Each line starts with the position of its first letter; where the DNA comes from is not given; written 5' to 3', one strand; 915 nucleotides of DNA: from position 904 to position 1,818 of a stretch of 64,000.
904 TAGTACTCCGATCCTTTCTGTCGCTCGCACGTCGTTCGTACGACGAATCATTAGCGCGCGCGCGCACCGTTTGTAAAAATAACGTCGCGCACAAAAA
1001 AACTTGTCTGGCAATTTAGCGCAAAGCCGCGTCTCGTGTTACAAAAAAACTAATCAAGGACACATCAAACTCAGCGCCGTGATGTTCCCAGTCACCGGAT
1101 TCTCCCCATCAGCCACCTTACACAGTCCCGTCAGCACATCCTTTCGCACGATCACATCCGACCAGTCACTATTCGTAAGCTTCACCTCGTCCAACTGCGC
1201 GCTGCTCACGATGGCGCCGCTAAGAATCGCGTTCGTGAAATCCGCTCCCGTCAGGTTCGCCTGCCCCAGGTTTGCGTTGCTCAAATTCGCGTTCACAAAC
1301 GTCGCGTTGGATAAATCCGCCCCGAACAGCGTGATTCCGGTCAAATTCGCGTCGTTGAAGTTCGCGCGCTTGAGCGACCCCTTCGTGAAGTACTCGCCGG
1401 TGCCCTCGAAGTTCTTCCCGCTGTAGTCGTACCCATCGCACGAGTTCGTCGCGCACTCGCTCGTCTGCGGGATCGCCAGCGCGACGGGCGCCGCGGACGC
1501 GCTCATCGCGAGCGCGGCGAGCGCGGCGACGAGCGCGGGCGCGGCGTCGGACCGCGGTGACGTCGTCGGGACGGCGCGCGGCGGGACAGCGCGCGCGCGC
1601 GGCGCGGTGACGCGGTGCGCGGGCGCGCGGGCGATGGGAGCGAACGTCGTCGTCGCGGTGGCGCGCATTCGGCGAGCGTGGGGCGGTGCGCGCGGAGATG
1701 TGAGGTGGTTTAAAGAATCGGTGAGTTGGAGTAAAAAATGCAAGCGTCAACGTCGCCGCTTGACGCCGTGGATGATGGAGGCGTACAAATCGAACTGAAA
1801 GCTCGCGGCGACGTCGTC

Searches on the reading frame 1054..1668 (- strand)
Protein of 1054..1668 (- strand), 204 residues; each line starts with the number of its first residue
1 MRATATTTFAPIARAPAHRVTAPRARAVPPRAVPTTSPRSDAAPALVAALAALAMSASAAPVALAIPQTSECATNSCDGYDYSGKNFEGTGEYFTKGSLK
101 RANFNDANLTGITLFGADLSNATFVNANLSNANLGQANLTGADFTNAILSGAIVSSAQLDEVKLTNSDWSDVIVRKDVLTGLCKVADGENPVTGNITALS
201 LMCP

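Call 46: search_protein_families(library=pfam, proteins=[window:1054-1668:-], max_evalue=0.001)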
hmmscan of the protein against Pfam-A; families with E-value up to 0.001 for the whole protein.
window:1054-1668:- (204 aa): 3 families
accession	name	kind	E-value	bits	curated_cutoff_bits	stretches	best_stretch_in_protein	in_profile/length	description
PF00805.28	Pentapeptide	-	3.4e-17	62.1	20.2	2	127-166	1-40/40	Pentapeptide repeats (8 copies)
PF13599.13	Pentapeptide_4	-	3.2e-10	40.4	38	1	99-166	3-70/78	Pentapeptide repeat region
PF13576.12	Pentapeptide_3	-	3e-09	37.4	27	1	110-152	2-47/48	Pentapeptide repeats (9 copies)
